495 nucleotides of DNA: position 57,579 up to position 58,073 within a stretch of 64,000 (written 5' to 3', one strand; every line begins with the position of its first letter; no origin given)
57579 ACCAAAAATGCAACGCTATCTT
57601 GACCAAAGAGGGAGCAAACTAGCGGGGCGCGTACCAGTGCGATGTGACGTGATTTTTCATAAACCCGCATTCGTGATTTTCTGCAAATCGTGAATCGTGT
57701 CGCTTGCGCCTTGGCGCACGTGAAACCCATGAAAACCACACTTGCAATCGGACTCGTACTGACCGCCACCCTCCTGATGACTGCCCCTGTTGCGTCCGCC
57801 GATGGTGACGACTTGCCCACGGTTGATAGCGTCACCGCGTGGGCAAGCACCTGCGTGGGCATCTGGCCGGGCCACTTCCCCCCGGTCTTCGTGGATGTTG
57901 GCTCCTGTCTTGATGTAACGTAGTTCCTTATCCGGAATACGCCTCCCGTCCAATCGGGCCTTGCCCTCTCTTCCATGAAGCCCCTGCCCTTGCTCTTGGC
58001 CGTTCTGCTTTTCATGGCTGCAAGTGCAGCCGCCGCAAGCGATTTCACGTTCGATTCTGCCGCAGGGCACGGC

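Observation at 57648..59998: Split version of the same module: small secreted Cys peptide, then type-I membrane receptor-like protein, then tandem-wHTH regulator, in a compact, translationally coupled cassette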

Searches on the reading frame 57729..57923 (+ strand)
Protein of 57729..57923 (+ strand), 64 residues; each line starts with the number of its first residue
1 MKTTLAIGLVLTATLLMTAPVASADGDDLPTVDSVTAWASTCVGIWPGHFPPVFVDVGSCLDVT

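Call 3: search_protein_families(library=pfam, proteins=[window:57729-57923:+], max_evalue=0.1)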
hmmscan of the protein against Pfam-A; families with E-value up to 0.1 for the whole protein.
window:57729-57923:+ (64 aa): 0 families

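Call 25: search_protein_families(library=ncbifam, proteins=[window:57729-57923:+], max_evalue=1)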
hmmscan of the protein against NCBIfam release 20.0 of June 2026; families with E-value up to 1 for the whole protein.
window:57729-57923:+ (64 aa): 0 families

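Call 59: list_cluster_members(proteins=[P0001, P0003, window:57729-57920:+, P0013, window:50963-53485:+])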
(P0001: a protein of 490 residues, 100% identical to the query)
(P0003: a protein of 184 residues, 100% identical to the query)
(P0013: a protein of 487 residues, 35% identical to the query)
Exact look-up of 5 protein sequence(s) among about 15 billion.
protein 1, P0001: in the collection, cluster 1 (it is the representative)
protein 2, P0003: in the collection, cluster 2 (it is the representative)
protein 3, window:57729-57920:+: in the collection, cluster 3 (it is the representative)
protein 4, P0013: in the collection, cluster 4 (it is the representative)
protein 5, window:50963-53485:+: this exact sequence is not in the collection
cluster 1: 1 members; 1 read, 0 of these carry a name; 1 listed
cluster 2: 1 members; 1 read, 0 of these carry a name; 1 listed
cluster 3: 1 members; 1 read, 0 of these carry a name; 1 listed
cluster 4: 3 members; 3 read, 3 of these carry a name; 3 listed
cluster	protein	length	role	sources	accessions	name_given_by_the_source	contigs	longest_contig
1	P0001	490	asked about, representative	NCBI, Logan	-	-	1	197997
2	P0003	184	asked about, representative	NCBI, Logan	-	-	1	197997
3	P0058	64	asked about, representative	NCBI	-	-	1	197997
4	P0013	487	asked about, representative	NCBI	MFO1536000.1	MAG: tetratricopeptide repeat protein [Thermoplasmatota archaeon]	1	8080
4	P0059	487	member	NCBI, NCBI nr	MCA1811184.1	MAG: tetratricopeptide repeat protein [Halobacteriales archaeon] | tetratricopeptide repeat protein [Halobacteriales archaeon]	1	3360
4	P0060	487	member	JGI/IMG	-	tetratricopeptide (TPR) repeat protein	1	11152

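Call 75: search_protein_families(library=padloc, proteins=[window:57729-57923:+], max_evalue=0.1)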
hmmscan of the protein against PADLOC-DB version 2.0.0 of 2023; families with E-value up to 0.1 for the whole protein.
window:57729-57923:+ (64 aa): 0 families
